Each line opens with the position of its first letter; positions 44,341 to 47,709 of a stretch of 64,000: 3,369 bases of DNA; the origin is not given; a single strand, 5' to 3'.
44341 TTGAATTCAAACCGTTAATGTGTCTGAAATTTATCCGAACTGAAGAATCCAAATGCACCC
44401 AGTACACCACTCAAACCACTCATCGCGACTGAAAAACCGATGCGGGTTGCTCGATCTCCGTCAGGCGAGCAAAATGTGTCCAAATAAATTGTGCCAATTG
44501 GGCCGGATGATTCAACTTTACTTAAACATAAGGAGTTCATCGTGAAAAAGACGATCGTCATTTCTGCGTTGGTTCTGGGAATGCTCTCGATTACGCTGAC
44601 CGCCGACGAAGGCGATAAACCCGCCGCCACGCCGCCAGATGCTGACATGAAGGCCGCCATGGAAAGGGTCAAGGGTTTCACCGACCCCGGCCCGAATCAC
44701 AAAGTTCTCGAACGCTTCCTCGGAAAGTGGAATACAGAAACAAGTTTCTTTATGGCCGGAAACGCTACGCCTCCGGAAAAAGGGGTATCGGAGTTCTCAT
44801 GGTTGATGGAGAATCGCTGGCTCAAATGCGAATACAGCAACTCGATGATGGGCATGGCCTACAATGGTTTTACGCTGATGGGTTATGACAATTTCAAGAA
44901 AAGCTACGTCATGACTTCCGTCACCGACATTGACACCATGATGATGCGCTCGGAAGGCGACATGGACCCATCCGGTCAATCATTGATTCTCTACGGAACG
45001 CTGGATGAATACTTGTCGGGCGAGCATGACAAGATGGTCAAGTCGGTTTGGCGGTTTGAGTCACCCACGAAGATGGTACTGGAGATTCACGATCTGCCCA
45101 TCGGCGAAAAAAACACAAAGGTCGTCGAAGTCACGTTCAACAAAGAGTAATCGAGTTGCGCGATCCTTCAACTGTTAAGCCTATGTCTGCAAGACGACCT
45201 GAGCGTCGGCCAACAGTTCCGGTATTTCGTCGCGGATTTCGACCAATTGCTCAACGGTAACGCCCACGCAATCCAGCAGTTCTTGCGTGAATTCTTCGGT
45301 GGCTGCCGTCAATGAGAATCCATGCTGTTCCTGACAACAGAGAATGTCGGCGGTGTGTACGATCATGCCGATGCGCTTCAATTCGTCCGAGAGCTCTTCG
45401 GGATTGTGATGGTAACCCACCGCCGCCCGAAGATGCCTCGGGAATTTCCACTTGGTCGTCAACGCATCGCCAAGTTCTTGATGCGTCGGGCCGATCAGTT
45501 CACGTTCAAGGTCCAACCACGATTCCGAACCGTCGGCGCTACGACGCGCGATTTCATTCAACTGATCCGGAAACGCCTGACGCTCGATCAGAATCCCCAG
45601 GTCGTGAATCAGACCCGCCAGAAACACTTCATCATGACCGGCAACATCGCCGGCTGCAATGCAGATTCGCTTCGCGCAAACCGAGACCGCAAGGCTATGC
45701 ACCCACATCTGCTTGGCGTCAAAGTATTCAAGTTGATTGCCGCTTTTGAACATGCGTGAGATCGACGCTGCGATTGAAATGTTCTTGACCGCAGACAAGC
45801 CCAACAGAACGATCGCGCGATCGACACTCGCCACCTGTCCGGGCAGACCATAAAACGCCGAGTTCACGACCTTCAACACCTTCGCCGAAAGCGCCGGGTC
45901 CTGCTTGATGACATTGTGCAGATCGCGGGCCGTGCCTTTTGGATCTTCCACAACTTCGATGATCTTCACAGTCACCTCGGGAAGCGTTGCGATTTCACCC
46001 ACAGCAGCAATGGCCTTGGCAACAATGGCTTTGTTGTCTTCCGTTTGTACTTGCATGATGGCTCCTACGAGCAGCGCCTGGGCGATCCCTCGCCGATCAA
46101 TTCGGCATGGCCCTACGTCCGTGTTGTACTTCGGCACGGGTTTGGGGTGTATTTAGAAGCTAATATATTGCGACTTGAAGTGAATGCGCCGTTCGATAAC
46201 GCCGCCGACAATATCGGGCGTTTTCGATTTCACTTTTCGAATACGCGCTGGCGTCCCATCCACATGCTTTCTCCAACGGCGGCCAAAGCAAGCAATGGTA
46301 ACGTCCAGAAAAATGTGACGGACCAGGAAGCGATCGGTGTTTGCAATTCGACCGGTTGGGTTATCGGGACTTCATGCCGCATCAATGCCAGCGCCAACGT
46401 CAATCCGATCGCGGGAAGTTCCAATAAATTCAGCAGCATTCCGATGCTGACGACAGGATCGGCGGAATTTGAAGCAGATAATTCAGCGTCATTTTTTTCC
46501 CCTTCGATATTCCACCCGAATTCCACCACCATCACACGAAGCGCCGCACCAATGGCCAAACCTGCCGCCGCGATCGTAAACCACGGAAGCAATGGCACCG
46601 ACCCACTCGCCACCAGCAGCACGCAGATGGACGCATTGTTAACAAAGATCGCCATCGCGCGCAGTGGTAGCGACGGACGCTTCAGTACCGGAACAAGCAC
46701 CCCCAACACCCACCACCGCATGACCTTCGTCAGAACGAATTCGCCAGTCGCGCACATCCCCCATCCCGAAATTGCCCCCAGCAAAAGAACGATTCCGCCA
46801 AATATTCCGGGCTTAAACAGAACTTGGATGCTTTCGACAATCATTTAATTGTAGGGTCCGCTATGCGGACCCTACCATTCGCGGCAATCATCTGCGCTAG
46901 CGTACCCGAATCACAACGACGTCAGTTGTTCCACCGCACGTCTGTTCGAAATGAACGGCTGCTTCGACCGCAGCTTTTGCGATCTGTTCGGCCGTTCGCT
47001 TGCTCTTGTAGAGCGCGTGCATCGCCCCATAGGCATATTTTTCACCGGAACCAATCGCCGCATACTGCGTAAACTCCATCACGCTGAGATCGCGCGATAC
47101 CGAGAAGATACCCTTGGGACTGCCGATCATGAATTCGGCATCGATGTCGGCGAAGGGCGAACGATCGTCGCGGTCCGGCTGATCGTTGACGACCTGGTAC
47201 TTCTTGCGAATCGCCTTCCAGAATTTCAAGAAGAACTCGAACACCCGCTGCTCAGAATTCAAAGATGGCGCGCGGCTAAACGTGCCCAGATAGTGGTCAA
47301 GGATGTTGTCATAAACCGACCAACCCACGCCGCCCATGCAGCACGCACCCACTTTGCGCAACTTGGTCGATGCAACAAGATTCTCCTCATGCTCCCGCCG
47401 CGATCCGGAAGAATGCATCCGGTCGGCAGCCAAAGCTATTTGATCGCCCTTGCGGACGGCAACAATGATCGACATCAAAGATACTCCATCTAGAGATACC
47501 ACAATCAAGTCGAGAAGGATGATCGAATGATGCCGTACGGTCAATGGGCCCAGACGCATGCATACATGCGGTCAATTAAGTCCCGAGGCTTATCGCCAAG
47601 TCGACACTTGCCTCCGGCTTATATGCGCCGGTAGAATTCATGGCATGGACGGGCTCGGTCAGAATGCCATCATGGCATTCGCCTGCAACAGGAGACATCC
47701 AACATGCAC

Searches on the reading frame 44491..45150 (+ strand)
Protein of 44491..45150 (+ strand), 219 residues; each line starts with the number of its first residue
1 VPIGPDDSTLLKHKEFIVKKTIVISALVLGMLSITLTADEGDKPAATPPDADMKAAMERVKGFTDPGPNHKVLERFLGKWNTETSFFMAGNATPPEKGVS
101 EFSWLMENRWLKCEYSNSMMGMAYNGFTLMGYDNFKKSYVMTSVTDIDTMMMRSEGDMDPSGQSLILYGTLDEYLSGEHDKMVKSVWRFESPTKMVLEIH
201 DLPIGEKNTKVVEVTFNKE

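Call 27: search_protein_families(library=pfam, proteins=[window:44491-45150:+], max_evalue=0.001)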
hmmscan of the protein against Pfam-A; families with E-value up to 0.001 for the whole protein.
window:44491-45150:+ (219 aa): 1 family
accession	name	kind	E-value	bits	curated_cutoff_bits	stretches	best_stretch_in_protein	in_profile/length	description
PF07617.17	DUF1579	-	4.1e-28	98.7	25.2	1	66-217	2-154/155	Protein of unknown function (DUF1579)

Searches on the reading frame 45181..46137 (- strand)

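Call 27: search_protein_families(library=pfam, proteins=[window:45181-46137:-], max_evalue=0.001)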
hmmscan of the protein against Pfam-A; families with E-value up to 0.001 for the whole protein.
window:45181-46137:- (318 aa): 2 families
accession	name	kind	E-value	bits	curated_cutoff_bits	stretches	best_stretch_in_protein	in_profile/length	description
PF08668.18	HDOD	-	5.1e-58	196.3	22.9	1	50-246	2-196/196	HDOD domain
PF01966.28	HD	-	1.1e-05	26.1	22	1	146-266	3-113/116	HD domain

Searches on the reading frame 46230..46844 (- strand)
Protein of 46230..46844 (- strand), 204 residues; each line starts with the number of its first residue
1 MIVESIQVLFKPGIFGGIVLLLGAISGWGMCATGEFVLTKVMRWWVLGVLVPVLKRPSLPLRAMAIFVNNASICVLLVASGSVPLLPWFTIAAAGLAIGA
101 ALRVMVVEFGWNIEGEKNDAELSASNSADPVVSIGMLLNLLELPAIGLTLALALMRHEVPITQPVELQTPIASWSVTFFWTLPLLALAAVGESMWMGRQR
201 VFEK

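Call 50: search_protein_families(library=pfam, proteins=[window:46230-46844:-], max_evalue=0.0001)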
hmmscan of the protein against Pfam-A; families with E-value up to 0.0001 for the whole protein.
window:46230-46844:- (204 aa): 1 family
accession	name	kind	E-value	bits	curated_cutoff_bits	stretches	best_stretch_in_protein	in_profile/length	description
PF01944.22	SpoIIM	-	8.8e-05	22.9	26.9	0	54-195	35-161/163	Stage II sporulation protein M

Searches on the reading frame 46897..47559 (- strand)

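Call 49: search_protein_families(library=pfam, proteins=[window:46897-47559:-], max_evalue=0.0001)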
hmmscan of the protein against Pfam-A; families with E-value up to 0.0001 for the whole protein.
window:46897-47559:- (220 aa): 1 family
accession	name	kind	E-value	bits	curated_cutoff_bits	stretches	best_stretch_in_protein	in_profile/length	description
PF00227.31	Proteasome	-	4.7e-07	30.1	22.4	1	153-216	122-188/189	Proteasome subunit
